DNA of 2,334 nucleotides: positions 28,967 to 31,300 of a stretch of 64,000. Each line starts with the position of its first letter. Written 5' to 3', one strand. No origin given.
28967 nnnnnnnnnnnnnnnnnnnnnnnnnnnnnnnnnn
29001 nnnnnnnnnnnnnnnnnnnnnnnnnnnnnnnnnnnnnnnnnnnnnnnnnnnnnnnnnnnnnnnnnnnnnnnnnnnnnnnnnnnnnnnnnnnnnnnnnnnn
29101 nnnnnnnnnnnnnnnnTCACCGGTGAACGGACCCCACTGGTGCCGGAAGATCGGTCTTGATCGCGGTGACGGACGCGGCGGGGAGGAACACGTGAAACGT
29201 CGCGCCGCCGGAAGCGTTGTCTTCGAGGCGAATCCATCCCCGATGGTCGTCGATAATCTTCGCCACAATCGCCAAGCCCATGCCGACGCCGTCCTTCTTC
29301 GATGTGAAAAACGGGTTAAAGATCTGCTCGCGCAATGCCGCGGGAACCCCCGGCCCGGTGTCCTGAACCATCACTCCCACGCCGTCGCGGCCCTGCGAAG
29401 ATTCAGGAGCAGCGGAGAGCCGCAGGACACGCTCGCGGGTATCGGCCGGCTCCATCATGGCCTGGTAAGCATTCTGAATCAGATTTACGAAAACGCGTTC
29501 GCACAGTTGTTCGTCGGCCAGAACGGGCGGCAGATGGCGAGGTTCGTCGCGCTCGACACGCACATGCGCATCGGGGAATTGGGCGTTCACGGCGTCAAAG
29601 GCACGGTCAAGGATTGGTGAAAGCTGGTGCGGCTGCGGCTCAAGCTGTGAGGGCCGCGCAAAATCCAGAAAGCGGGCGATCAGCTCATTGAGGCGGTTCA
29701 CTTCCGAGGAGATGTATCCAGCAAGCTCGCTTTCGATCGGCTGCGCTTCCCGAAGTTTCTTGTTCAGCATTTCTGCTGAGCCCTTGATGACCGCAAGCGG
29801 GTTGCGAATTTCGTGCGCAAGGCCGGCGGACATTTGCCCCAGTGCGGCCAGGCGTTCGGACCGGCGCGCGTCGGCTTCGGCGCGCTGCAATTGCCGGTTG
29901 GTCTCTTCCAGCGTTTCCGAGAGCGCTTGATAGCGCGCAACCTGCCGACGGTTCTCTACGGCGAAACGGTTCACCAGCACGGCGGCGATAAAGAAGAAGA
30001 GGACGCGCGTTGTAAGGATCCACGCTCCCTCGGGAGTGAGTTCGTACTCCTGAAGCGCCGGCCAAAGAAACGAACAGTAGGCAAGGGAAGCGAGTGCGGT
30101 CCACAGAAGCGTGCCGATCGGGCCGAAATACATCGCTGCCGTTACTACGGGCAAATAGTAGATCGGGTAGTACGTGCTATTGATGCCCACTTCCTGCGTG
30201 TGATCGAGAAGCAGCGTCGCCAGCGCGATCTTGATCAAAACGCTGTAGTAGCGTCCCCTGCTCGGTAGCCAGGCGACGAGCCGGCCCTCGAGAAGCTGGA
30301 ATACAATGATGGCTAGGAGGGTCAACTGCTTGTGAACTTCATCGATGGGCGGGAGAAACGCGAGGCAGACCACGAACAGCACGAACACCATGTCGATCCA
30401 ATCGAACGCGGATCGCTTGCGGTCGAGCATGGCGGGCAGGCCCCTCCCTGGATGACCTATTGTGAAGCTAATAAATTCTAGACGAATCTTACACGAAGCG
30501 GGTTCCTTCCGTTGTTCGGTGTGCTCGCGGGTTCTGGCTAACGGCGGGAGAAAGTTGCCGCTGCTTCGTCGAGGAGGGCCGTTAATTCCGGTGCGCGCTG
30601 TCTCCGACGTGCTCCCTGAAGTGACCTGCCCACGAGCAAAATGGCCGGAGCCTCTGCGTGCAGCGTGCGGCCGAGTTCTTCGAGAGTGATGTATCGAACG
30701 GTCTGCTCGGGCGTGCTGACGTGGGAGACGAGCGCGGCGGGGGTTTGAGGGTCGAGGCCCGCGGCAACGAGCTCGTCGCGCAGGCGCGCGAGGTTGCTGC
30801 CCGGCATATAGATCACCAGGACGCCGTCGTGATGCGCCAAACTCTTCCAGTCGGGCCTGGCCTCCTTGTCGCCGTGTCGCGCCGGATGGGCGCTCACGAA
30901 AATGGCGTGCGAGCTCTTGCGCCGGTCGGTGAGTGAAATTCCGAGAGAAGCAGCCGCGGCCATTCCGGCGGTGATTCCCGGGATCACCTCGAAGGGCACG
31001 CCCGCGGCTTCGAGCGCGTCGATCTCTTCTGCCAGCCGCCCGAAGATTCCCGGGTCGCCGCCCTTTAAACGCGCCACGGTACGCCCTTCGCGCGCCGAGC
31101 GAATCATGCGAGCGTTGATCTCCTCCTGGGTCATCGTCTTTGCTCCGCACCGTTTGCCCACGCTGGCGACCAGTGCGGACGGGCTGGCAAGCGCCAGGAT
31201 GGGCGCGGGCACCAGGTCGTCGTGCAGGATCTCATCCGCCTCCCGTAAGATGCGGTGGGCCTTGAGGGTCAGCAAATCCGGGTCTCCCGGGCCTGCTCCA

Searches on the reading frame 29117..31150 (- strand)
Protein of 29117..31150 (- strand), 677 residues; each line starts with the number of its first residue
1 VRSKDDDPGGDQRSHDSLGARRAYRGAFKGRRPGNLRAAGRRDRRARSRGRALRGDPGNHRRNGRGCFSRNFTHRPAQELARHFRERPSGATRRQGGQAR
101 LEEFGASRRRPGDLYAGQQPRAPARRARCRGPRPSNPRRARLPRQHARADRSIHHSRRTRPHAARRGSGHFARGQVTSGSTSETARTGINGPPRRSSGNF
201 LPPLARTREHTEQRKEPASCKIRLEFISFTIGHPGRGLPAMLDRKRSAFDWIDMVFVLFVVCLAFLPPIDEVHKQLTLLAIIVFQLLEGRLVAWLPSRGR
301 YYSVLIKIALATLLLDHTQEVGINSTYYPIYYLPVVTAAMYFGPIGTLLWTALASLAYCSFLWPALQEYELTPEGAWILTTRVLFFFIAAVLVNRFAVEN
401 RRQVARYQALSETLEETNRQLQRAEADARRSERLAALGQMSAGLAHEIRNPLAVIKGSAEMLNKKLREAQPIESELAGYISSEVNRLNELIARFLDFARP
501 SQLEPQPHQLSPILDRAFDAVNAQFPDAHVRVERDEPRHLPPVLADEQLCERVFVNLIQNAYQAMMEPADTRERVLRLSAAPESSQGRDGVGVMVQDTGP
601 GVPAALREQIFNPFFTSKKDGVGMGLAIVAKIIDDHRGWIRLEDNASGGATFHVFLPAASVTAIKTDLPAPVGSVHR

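Call 50: search_protein_families(library=pfam, proteins=[window:29117-31150:-], max_evalue=0.00001)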
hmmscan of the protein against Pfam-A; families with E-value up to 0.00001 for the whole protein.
window:29117-31150:- (677 aa): 2 families
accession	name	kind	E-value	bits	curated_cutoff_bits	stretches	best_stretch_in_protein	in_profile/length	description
PF02518.31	HATPase_c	-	4.2e-20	72.7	26.4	1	546-659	2-110/111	Histidine kinase-, DNA gyrase B-, and HSP90-like ATPase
PF00512.31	HisKA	-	3.6e-15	56.2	26.9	1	437-500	2-63/66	His Kinase A (phospho-acceptor) domain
